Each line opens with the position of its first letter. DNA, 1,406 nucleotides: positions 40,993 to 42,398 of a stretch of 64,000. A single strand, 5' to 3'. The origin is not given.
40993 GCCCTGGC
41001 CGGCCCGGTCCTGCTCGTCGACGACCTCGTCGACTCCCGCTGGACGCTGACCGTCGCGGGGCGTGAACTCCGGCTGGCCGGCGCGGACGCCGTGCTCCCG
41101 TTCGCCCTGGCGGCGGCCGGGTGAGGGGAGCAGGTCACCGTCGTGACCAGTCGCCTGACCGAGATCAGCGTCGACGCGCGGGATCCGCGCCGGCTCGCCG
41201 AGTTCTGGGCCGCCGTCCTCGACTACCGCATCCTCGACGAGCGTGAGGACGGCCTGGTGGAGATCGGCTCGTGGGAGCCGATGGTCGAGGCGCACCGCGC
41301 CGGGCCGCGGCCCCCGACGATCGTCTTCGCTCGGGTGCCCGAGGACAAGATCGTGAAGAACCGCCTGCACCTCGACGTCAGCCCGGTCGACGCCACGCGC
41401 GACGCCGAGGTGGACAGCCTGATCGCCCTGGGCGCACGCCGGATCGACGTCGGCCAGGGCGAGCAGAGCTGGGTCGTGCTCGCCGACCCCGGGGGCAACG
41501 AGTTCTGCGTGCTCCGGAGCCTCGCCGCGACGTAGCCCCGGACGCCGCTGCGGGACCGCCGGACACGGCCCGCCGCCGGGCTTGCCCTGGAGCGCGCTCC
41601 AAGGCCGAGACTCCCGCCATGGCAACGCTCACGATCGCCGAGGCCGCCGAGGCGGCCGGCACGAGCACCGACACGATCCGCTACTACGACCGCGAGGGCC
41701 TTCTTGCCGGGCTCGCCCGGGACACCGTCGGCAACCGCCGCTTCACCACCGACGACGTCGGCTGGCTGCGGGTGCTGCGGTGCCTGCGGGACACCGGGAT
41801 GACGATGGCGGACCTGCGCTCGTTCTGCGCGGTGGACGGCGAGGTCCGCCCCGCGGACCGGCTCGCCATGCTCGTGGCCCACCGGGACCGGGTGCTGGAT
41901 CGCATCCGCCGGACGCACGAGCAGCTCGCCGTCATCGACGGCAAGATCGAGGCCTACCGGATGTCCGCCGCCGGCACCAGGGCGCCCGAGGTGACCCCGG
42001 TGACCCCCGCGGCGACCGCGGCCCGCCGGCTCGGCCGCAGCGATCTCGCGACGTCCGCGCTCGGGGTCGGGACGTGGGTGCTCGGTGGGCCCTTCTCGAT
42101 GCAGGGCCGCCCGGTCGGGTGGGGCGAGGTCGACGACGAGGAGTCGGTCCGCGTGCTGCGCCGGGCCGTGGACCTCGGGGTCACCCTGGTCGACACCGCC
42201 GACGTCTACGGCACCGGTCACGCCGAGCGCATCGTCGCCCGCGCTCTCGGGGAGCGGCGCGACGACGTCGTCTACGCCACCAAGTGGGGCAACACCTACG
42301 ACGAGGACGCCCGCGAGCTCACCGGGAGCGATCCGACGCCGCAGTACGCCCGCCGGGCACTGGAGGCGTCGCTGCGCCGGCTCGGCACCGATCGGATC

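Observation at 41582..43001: MerR DNA-binding domain fused in one polypeptide to an aldo/keto reductase, behind a classic MerR promoter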

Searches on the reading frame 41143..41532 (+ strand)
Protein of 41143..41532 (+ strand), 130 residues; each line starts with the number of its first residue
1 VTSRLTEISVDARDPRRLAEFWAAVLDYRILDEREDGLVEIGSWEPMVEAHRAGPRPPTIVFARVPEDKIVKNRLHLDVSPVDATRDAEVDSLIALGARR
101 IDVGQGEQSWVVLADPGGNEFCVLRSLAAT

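Call 4: search_protein_families(library=pfam, proteins=[window:41143-41532:+], max_evalue=0.01)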
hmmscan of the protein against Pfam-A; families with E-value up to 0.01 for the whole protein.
window:41143-41532:+ (130 aa): 1 family
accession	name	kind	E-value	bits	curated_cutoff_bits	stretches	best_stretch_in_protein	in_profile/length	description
PF18029.7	Glyoxalase_6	-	4.6e-28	98.4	23.6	1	8-124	2-106/106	Glyoxalase-like domain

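Call 5: search_protein_families(library=ncbifam, proteins=[window:41143-41532:+], max_evalue=0.01)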
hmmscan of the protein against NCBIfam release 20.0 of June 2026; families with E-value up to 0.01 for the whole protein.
window:41143-41532:+ (130 aa): 0 families

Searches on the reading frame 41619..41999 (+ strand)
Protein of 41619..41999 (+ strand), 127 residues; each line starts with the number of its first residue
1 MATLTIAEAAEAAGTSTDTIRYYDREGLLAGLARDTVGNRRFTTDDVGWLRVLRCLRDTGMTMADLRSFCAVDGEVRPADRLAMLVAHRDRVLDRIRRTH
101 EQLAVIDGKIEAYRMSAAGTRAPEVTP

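Call 29: search_solved_structures(query=window:41619-41999:+, max_evalue=0.00001, show_alignments=3)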
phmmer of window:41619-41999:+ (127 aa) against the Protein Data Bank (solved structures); distinct sequences matched with E-value up to 0.00001: 8.
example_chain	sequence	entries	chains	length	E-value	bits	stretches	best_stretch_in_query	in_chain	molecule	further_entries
5e01_A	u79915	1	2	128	1.4e-21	80.1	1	3-117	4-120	Uncharacterized HTH-type transcriptional regulator HI_0186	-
5d8c_A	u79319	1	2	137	1.4e-21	80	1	3-118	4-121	MerR family regulator protein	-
5d90_B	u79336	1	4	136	1.6e-21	79.9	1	3-118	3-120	MerR family regulator protein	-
3gp4_A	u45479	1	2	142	1.9e-13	53.8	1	3-114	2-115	Transcriptional regulator, MerR family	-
3gpv_A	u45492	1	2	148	8.5e-12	48.5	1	5-118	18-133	Transcriptional regulator, MerR family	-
6jyw_A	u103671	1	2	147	8.6e-07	32.4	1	5-108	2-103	CadR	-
6jgf_A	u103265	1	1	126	1.5e-06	31.6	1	5-106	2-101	CadR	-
6jgv_A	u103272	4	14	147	2.4e-06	31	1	5-105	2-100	CadR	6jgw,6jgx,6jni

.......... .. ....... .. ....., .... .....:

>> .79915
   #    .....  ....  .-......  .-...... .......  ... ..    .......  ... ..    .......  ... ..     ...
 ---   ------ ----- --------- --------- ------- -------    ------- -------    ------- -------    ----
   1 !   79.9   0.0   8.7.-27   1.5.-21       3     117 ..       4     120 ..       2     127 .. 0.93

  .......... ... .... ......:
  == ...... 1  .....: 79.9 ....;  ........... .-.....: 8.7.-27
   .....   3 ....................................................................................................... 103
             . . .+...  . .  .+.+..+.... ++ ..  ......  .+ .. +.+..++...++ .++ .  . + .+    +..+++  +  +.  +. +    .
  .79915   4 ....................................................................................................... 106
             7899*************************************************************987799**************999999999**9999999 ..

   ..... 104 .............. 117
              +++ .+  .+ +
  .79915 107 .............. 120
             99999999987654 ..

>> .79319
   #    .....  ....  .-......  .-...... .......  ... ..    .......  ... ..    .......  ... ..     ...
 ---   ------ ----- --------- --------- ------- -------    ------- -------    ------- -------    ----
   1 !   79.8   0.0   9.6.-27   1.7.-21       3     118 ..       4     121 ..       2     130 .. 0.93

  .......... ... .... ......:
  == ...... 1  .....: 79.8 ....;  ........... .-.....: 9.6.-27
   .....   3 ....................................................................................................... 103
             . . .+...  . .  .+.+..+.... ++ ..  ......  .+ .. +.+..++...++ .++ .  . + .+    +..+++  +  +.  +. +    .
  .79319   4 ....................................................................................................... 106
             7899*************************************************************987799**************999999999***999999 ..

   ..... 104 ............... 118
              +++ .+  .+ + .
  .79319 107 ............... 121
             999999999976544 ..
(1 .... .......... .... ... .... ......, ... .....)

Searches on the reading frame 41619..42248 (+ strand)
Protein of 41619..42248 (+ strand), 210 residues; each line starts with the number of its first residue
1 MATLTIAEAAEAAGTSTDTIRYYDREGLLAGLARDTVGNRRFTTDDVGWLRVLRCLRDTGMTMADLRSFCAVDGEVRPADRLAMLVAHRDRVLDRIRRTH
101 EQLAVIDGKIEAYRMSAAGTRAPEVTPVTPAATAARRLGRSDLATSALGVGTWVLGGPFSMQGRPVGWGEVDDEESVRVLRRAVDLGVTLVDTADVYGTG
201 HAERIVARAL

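Call 21: search_protein_representatives(protein=window:41619-42248:+)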
Query: 210 residues. Proteins with E-value up to 0.001 (for the whole library): 10839; up to 1e-10: 1160; up to 1e-30: 1. The best 150 are listed.
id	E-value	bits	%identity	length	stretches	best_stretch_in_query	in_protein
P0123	5.8e-34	133.8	58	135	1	3-119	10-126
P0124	1.6e-29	119.4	45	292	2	4-116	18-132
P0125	1.9e-27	112.6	53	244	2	145-210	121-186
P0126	3.9e-26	108.3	44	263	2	135-210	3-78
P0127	2.6e-25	105.6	54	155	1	113-210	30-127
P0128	9.8e-25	103.7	50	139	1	2-117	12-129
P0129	4.3e-24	101.6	62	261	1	131-210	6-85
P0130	5.5e-24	101.3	63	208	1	130-210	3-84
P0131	7.2e-24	100.9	64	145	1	136-209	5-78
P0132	7.4e-24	100.8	60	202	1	131-210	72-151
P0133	7.7e-24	100.8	64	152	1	139-210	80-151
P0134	1.3e-23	100.1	55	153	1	125-210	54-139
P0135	1.4e-23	100.0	66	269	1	131-210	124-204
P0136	1.4e-23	99.9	66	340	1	134-210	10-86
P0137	1.4e-23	99.9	62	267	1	129-209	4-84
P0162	1.8e-21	93.0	40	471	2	3-210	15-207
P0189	5.0e-20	88.3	57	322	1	129-207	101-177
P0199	1.1e-19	87.3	37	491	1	5-207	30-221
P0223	1.2e-18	83.8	40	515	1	4-210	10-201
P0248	6.8e-18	81.4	38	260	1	53-210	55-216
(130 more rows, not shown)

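Call 22: search_protein_families(library=pfam, proteins=[P0162, P0199, P0223, P0124, P0125, P0248, P0135, P0189, P0123], max_evalue=0.001)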
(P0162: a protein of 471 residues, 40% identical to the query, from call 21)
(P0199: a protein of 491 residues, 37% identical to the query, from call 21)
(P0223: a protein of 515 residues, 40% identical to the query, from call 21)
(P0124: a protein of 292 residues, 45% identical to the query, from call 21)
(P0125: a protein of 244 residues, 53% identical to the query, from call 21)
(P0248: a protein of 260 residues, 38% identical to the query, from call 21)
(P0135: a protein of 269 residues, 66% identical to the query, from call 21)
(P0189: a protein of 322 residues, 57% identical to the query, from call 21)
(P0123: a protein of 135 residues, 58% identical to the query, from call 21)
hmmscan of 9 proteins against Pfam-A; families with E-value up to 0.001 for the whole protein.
P0162 (471 aa): 4 families
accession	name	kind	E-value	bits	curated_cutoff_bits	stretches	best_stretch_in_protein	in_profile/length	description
PF00248.27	Aldo_ket_red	-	2.6e-76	256.9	24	1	152-448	2-289/291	Aldo/keto reductase family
PF13411.12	MerR_1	-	3.9e-18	65.8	21.6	1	17-83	2-66/69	MerR HTH family regulatory protein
PF00376.29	MerR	-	1.6e-10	41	28.2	1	17-55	1-38/38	MerR family regulatory protein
PF09278.17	MerR-DNA-bind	-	2e-07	32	25.4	1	60-122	1-63/65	MerR, DNA binding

P0199 (491 aa): 5 families
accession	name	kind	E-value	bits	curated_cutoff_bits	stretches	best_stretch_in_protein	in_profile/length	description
PF00248.27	Aldo_ket_red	-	1.1e-72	245.1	24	1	175-468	3-289/291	Aldo/keto reductase family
PF13411.12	MerR_1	-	1.1e-15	57.9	21.6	1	29-90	1-61/69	MerR HTH family regulatory protein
PF00376.29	MerR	-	3.2e-13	49.7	28.2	1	30-67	1-38/38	MerR family regulatory protein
PF09278.17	MerR-DNA-bind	-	0.00044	21.3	25.4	0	72-133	1-62/65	MerR, DNA binding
PF12728.13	HTH_17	-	0.0005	20.7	27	0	28-73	1-44/51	Helix-turn-helix domain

P0223 (515 aa): 4 families
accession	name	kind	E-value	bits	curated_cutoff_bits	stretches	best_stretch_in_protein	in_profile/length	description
PF00248.27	Aldo_ket_red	-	2.5e-58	197.9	24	1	147-363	3-218/291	Aldo/keto reductase family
PF13411.12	MerR_1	-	2.4e-16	60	21.6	1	12-77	3-66/69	MerR HTH family regulatory protein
PF00376.29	MerR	-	1.9e-11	44.1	28.2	1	12-49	2-38/38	MerR family regulatory protein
PF09278.17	MerR-DNA-bind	-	1.9e-07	32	25.4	1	55-117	2-64/65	MerR, DNA binding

P0124 (292 aa): 3 families
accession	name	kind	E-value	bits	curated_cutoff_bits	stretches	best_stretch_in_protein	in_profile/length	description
PF00248.27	Aldo_ket_red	-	1.7e-28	100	24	1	154-269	2-116/291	Aldo/keto reductase family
PF13411.12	MerR_1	-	8.3e-14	51.9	21.6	1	19-83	2-64/69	MerR HTH family regulatory protein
PF00376.29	MerR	-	1.3e-11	44.6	28.2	1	19-57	1-38/38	MerR family regulatory protein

P0125 (244 aa): 1 family
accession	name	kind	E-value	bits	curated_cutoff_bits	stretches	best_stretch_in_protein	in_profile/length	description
PF00248.27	Aldo_ket_red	-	9.3e-50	169.8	24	2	124-236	2-103/291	Aldo/keto reductase family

P0248 (260 aa): 1 family
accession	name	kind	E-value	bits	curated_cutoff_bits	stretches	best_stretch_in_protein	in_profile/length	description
PF00248.27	Aldo_ket_red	-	2.1e-17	63.6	24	1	167-260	13-94/291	Aldo/keto reductase family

P0135 (269 aa): 1 family
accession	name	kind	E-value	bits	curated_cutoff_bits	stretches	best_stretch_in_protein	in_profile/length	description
PF00248.27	Aldo_ket_red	-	1.3e-25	90.5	24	1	142-264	2-109/291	Aldo/keto reductase family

P0189 (322 aa): 2 families
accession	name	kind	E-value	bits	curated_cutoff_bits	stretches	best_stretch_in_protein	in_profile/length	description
PF13377.12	Peripla_BP_3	-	6.2e-15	56.1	26.5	1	2-68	102-167/167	Periplasmic binding protein-like domain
PF00248.27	Aldo_ket_red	-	7.8e-11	42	24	1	119-177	3-52/291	Aldo/keto reductase family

P0123 (135 aa): 2 families
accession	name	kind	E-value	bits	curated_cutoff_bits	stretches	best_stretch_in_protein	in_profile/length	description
PF13411.12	MerR_1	-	2.5e-15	56.8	21.6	1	12-77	2-66/69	MerR HTH family regulatory protein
PF00376.29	MerR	-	2.7e-11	43.5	28.2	1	12-49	1-38/38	MerR family regulatory protein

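Call 27: find_homologous_proteins(query=P0162, max_evalue=1e-20)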
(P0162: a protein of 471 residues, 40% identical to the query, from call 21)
Query P0162 (471 aa): 8000 proteins with E <= 1e-20 among 8000 candidates; the best 120 are listed.
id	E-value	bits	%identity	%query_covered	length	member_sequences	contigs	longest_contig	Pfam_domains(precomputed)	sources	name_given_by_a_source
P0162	0.0e+0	1024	100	100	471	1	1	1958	PF00376.30,PF13411.13,PF00248.28,PF09278.18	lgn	-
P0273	3.7e-216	737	74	98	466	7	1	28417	PF00376.30,PF13411.13,PF00248.28,PF09278.18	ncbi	-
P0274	3.4e-215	733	75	97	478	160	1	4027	PF00376.30,PF13411.13,PF00248.28,PF09278.18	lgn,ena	-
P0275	2.2e-212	724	73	99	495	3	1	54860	PF00376.30,PF13411.13,PF00248.28,PF09278.18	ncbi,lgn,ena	-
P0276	1.1e-211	722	73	98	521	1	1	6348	PF00376.30,PF13411.13,PF00248.28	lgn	-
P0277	1.5e-211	721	73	98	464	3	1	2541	PF00376.30,PF13411.13,PF00248.28,PF09278.18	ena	-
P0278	9.9e-211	719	74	97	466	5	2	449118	PF00376.30,PF13411.13,PF00248.28,PF09278.18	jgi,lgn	jgi:aryl-alcohol dehydrogenase-like predicted oxidoreductase/DNA-binding transcriptional MerR regula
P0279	2.4e-206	704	70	98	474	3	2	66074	PF00376.30,PF13411.13,PF00248.28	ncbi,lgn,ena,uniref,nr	ncbi:aldo/keto reductase [uncultured Propionibacterium sp.]|uniref:aldo/keto reductase n=1 Tax=uncul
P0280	1.8e-204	698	72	97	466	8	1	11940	PF00376.30,PF13411.13,PF00248.28,PF09278.18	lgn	-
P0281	2.1e-183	629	65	94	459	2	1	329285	PF00376.30,PF13411.13,PF00248.28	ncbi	ncbi:MAG: aldo/keto reductase [Bifidobacterium sp.]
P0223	5.9e-166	571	74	76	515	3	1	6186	PF00376.30,PF13411.13,PF00248.28,PF09278.18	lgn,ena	-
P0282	4.7e-153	529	66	83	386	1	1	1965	PF00248.28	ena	-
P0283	1.2e-151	524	72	71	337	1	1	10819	PF00248.28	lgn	-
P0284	6.9e-150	518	73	69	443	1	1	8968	PF00376.30,PF13411.13,PF00248.28,PF09278.18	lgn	-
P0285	1.5e-145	504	70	70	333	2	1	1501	PF00248.28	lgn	-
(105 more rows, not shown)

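Call 48: find_encoding_contigs(protein=P0279, flank=2500, max_places=2)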
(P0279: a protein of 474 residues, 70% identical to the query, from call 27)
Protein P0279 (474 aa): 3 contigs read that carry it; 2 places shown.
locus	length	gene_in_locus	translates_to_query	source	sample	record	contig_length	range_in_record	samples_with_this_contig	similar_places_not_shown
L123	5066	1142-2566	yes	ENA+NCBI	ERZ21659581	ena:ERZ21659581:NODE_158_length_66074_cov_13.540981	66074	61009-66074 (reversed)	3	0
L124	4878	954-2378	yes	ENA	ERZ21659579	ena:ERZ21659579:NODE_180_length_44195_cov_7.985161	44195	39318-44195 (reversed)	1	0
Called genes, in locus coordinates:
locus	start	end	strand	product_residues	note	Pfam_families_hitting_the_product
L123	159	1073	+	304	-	PF03602:Cons_hypoth95 (faint), PF01555:N6_N4_Mtase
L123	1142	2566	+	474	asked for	PF00376:MerR, PF13411:MerR_1, PF00248:Aldo_ket_red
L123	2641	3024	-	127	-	PF06993:DUF1304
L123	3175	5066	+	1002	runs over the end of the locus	PF18019:Cas3_HD, PF00270:DEAD (faint), PF22590:Cas3-like_C_2, PF18395:Cas3_C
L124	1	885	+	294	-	?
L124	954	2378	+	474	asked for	PF00376:MerR, PF13411:MerR_1, PF00248:Aldo_ket_red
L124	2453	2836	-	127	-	PF06993:DUF1304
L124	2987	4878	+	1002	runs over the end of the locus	PF18019:Cas3_HD, PF00270:DEAD (faint), PF22590:Cas3-like_C_2, PF18395:Cas3_C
